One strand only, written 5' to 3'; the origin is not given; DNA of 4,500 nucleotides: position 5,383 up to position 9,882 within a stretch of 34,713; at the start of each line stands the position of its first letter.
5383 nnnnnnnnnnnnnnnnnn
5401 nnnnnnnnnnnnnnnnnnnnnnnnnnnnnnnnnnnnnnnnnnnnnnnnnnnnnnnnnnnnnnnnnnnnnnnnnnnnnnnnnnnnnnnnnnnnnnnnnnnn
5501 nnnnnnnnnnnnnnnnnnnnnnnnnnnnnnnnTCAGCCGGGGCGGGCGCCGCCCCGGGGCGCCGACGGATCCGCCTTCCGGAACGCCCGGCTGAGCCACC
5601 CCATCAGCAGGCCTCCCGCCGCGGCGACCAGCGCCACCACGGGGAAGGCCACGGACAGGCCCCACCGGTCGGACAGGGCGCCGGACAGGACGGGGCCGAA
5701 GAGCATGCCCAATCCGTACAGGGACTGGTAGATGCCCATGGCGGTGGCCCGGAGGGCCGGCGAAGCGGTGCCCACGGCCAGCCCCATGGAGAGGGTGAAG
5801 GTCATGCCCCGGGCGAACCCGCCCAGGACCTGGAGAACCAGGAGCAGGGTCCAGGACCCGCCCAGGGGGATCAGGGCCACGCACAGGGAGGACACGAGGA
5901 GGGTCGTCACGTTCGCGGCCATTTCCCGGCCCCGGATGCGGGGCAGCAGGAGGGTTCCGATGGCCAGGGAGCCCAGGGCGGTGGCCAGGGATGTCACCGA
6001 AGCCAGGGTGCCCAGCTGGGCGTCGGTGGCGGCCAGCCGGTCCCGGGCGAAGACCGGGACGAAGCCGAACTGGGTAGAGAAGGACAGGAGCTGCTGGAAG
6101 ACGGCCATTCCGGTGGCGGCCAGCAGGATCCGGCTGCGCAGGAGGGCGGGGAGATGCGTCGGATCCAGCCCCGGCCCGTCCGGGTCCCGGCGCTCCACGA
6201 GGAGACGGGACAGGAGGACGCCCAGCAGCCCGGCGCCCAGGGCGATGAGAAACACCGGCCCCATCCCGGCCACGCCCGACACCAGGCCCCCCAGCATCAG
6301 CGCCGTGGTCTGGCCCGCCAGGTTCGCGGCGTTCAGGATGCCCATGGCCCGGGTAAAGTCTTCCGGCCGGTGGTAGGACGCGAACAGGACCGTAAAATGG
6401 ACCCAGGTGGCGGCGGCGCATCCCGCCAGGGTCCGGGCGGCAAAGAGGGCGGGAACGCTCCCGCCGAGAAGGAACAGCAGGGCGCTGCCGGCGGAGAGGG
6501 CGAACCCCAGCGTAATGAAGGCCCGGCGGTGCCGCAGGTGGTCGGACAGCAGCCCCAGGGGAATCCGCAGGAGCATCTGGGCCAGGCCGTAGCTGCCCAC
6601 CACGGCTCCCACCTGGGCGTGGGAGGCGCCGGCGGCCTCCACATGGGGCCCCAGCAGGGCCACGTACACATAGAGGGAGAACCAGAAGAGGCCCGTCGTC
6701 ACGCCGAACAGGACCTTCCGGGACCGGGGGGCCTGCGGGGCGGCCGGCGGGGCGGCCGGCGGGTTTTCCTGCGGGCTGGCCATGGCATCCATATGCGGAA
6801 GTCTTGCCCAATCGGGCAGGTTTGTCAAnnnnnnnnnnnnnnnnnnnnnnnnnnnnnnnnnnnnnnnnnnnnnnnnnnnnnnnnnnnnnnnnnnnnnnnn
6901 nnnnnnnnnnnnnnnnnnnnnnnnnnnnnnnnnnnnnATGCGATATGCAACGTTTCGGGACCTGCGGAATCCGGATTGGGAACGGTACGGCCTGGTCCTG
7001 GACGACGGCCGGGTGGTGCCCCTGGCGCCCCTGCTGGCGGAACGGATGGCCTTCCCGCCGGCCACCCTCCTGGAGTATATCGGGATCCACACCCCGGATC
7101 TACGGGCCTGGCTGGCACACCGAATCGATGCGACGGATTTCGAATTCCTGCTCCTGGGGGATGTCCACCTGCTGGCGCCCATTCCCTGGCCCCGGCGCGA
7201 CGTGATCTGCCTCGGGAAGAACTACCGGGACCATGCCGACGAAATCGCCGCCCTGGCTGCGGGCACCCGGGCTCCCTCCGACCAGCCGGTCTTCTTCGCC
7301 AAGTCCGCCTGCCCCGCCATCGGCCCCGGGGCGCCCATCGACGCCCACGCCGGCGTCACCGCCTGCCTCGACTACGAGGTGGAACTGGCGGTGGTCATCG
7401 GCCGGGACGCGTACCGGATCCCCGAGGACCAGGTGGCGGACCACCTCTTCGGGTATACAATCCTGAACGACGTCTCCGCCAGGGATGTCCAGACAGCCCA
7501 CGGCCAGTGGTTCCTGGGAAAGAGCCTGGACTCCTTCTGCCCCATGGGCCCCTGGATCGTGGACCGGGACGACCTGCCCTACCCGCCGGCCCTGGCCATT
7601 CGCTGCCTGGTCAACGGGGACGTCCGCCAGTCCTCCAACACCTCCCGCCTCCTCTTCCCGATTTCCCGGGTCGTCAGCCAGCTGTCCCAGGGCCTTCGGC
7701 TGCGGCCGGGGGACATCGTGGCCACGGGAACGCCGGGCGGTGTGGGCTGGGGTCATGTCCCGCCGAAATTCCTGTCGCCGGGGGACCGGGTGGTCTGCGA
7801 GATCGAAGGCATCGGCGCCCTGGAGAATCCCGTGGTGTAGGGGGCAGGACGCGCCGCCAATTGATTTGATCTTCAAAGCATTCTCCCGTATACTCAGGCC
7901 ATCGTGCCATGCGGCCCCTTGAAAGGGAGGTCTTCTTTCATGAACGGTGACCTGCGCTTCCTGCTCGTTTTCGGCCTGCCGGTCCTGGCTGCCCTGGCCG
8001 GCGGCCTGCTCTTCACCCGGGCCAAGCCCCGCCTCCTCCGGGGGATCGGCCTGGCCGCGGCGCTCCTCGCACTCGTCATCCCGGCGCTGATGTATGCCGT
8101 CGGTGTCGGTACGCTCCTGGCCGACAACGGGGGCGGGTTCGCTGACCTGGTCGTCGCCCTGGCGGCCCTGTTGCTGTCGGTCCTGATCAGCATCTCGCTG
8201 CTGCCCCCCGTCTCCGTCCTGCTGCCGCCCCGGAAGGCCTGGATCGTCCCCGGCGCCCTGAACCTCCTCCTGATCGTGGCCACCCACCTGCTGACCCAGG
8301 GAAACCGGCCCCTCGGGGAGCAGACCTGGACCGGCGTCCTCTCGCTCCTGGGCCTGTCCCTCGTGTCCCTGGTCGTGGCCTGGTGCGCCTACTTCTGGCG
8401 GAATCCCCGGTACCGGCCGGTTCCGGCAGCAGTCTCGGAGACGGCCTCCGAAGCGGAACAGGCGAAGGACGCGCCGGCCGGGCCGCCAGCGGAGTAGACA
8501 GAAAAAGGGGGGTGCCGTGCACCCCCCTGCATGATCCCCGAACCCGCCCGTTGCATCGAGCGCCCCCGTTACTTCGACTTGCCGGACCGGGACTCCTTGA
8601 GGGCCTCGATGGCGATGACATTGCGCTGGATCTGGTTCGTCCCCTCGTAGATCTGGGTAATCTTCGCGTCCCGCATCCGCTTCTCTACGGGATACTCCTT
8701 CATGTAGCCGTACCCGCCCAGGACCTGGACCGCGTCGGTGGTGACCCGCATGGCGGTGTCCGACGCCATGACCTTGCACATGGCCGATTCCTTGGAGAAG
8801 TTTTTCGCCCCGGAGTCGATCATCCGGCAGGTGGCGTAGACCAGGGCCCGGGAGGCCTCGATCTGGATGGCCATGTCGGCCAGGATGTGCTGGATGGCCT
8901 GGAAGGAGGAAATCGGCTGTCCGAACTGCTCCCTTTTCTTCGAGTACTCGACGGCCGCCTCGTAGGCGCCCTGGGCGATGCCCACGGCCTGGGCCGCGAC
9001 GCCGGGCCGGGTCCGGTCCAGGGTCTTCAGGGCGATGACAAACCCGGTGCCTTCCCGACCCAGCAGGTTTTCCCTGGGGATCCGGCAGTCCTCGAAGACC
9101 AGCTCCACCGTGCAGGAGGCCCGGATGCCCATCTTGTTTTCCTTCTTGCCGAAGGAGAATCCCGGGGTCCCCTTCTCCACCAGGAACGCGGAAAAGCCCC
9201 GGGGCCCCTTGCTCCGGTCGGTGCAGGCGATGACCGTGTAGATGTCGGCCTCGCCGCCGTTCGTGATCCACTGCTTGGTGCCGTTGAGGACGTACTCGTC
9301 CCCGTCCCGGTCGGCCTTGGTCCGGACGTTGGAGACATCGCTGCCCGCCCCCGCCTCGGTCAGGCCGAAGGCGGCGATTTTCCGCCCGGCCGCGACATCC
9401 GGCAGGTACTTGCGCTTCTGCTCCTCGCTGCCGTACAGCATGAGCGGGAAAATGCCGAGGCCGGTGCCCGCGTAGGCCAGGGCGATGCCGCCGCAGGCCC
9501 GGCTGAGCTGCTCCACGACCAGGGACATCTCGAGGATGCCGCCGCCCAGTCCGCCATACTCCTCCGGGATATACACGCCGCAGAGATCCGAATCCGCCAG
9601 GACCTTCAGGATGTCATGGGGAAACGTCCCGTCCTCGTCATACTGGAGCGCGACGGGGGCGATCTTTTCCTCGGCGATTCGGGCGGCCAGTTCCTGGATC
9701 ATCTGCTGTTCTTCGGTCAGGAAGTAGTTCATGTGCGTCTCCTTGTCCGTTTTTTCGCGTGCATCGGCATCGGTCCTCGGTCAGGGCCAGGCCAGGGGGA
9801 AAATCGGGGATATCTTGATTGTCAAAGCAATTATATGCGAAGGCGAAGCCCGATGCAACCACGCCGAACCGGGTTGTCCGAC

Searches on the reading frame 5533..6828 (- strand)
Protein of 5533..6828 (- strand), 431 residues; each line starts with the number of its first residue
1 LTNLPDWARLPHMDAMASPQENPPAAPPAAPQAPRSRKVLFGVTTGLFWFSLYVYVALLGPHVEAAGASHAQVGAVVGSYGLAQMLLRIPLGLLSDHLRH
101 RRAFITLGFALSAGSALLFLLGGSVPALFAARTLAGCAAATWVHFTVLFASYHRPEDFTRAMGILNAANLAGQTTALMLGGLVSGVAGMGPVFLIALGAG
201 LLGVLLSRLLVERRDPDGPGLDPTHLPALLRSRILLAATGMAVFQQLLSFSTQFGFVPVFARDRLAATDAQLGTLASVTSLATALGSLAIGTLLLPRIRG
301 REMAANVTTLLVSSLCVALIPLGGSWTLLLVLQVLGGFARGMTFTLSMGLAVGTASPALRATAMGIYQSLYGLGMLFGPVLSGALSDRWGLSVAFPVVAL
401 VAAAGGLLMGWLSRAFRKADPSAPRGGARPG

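Call 8: search_protein_families(library=pfam, proteins=[window:5533-6828:-], max_evalue=0.00001)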
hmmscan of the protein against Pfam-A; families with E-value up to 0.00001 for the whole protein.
window:5533-6828:- (431 aa): 3 families
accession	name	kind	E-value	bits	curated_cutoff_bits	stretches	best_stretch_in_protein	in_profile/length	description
PF07690.21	MFS_1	-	1.7e-42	146.1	33.4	2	44-251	4-225/347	Major Facilitator Superfamily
PF00083.30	Sugar_tr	-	1.2e-07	31.4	22.3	0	241-386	19-162/452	Sugar (and other) transporter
PF01770.24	Folate_carrier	-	8.5e-06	25.2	27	1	83-208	53-179/412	Reduced folate carrier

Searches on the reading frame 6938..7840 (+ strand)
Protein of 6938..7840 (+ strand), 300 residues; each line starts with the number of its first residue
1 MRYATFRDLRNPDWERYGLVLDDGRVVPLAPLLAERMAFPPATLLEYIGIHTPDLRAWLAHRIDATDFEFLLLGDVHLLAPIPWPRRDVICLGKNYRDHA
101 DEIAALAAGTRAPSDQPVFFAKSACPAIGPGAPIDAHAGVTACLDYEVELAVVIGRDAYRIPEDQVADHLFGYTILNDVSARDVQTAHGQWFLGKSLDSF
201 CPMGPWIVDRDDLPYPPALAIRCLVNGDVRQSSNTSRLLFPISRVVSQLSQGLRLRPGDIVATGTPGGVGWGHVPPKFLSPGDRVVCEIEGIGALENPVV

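Call 8: search_protein_families(library=pfam, proteins=[window:6938-7840:+], max_evalue=0.00001)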
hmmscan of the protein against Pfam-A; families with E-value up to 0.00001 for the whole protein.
window:6938-7840:+ (300 aa): 1 family
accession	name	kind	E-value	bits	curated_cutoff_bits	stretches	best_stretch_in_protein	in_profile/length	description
PF01557.24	FAA_hydrolase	-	2.4e-70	237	23.9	1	89-300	2-214/214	Fumarylacetoacetate (FAA) hydrolase C-terminal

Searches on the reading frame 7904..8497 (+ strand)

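Call 8: search_protein_families(library=pfam, proteins=[window:7904-8497:+], max_evalue=0.00001)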
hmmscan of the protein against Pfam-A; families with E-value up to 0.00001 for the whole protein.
window:7904-8497:+ (197 aa): 0 families

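Call 49: search_protein_families(library=pfam, proteins=[window:7904-8497:+], max_evalue=1)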
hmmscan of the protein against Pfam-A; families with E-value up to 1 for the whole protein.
window:7904-8497:+ (197 aa): 2 families
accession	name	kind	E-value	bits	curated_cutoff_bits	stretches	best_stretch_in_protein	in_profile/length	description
PF11188.13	DUF2975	-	0.25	11.7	27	1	27-95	41-116/130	Protein of unknown function (DUF2975)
PF09843.14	DUF2070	-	0.34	9.6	30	1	19-165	40-171/561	Predicted membrane protein (DUF2070)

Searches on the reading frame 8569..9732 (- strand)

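Call 8: search_protein_families(library=pfam, proteins=[window:8569-9732:-], max_evalue=0.00001)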
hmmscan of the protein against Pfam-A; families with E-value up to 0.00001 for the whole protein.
window:8569-9732:- (387 aa): 5 families
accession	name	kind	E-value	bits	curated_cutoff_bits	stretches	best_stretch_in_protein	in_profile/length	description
PF00441.29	Acyl-CoA_dh_1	-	2.8e-51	174.1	22.4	1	228-374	1-146/150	Acyl-CoA dehydrogenase, C-terminal domain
PF02771.21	Acyl-CoA_dh_N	-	1.7e-35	122.2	22.9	1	6-116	1-112/113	Acyl-CoA dehydrogenase, N-terminal domain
PF02770.24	Acyl-CoA_dh_M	-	1e-28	99.8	33.3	1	121-216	1-97/97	Acyl-CoA dehydrogenase, middle domain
PF08028.16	Acyl-CoA_dh_2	-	1.7e-25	90.3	22.7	1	245-366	3-133/134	Acyl-CoA dehydrogenase, C-terminal domain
PF22924.1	ACOX_C_alpha1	-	4.1e-06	27.1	27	0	241-368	7-159/169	Acyl-CoA oxidase, C-alpha1 domain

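Call 57: search_protein_families(library=ncbifam, proteins=[window:8569-9732:-], max_evalue=0.001)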
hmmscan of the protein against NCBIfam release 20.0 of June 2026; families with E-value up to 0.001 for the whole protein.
window:8569-9732:- (387 aa): 24 families
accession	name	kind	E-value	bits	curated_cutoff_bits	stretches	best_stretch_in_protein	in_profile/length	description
NF042972.1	AcrlCoAredClosAcrC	equivalog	2.4e-142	474.1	640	1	1-378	1-377/378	acryloyl-CoA reductase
NF043006.1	CyhCrbnylCoADH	equivalog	1e-120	403.2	650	1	6-380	5-378/380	cyclohexane-1-carbonyl-CoA dehydrogenase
NF058590.1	AcCoDHFadEBacil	equivalog_domain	2.4e-103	346.7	600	1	5-384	21-417/586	acyl-CoA dehydrogenase FadE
NF045552.1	GlutCoADH_Des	equivalog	9e-97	324.7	470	1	1-379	1-381/387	glutaryl-CoA dehydrogenase Acd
NF042439.1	SulpropCoADesulf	equivalog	2.9e-91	306.1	600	1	14-379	2-372/379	3-sulfinopropanoyl-CoA desulfinase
NF045652.1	ProlPCPDhRedW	equivalog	3.3e-81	273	650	1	12-374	7-370/376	L-prolyl-[peptidyl-carrier protein] dehydrogenase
NF053553.1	prodigi_MBC_PigA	equivalog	1.3e-79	268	500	1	1-374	1-376/381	prodigiosin MBC biosynthesis dehydrogenase PigA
NF008997.0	PRK12341.1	equivalog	1.1e-70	238.6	537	1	1-380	1-379/382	acyl-CoA dehydrogenase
TIGR03207.1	cyc_hxne_CoA_dh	equivalog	4.1e-63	213.3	575.35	1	5-376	1-370/372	cyclohexanecarboxyl-CoA dehydrogenase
NF002885.1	PRK03354.1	equivalog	1.5e-60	205.3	540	1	1-380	1-376/378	crotonobetainyl-CoA dehydrogenase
NF052270.1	Staph_DH_FadE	equivalog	3e-49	167.8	600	1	9-374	26-390/400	acyl-CoA dehydrogenase FadE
NF049984.1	Rv1679_FadE16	equivalog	1.4e-46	159.4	600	1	27-365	15-353/371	Rv1679 family acyl-CoA dehydrogenase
TIGR03203.1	pimD_small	equivalog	1e-37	130.2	652.7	1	31-367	32-367/378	pimeloyl-CoA dehydrogenase small subunit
NF007000.1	PRK09463.1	subfamily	1.5e-34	119.4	600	1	33-373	70-430/726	acyl-CoA dehydrogenase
TIGR03204.1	pimC_large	equivalog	9.2e-32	110.4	623.85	1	43-342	47-343/395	pimeloyl-CoA dehydrogenase large subunit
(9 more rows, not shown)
